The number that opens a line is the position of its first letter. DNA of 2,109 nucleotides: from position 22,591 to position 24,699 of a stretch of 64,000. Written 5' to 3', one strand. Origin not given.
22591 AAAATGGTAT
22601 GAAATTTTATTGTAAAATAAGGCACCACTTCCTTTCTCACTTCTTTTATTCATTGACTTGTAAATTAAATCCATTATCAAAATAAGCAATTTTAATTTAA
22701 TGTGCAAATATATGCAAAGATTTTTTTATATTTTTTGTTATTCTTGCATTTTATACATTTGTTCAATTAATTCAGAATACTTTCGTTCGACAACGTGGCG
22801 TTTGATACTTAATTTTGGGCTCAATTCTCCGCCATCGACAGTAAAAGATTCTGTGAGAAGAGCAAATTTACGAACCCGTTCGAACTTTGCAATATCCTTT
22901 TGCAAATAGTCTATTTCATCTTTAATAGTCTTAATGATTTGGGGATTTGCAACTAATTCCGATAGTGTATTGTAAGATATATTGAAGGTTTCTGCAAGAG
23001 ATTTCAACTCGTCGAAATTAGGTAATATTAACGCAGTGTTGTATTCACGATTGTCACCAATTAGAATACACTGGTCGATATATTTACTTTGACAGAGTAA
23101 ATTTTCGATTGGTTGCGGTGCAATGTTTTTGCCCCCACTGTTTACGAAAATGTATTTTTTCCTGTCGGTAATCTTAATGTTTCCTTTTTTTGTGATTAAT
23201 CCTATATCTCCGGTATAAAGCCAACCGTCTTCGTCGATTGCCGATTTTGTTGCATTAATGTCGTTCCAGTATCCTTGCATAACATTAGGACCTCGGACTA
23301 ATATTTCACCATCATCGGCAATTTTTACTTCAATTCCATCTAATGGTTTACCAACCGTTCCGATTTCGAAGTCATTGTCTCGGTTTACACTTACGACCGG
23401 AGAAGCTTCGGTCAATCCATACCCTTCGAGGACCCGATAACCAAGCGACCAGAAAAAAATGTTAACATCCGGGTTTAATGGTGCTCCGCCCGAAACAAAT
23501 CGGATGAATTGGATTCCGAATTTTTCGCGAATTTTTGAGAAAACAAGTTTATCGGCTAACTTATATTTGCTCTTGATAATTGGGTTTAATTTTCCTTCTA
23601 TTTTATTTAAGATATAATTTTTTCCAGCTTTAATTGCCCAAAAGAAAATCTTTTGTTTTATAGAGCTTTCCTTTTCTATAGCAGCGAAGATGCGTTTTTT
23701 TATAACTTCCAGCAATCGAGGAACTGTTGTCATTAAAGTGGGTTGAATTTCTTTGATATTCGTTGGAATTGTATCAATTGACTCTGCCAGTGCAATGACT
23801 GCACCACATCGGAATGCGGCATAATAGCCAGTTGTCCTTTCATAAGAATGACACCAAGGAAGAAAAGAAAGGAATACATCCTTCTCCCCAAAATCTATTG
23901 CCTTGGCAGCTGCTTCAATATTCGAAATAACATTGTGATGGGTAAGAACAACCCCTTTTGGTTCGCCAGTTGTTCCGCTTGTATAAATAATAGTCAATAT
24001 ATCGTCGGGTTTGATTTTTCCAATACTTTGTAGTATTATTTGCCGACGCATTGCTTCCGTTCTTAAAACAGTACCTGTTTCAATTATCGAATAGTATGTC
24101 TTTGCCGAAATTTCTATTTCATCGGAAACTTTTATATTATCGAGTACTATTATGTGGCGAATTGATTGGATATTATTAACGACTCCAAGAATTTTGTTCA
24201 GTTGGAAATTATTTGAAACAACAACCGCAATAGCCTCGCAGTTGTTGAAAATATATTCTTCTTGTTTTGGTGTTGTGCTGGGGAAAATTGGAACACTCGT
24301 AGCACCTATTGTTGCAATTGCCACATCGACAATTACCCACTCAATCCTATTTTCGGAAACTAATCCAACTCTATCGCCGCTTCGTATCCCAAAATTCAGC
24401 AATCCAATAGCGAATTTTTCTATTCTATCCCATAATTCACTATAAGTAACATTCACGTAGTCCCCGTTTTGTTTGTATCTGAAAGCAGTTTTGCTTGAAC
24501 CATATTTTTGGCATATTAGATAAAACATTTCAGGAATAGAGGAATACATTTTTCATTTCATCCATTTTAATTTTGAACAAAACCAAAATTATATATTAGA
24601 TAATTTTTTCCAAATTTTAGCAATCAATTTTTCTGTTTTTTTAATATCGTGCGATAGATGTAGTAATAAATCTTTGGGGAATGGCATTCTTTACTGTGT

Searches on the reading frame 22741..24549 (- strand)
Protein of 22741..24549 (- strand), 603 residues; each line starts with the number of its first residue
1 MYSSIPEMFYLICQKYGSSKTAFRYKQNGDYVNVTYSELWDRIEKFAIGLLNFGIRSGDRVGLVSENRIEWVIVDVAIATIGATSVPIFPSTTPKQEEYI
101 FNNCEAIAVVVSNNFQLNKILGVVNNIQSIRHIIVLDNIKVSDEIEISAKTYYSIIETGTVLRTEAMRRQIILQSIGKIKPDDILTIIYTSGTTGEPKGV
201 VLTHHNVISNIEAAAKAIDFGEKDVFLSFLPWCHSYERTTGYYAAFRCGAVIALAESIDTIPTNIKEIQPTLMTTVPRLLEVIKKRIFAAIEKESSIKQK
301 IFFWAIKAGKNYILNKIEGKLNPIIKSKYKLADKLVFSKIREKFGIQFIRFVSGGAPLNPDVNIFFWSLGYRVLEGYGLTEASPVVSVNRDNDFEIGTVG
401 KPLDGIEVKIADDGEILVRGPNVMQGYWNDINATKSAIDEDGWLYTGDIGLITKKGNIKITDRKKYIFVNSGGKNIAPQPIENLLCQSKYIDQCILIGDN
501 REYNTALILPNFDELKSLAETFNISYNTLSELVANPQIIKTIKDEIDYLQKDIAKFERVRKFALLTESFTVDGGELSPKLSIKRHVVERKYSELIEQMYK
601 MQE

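Call 91: search_protein_families(library=pfam, proteins=[window:22741-24549:-], max_evalue=1e-8)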
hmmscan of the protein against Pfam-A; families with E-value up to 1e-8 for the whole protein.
window:22741-24549:- (603 aa): 2 families
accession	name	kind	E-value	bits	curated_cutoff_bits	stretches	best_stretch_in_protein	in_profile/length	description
PF00501.34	AMP-binding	-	8.3e-83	278.7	29.9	1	14-428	6-384/384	AMP-binding enzyme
PF23562.2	AMP-binding_C_3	-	5.8e-13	49.7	20.8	1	469-602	5-123/124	AMP-binding enzyme C-terminal domain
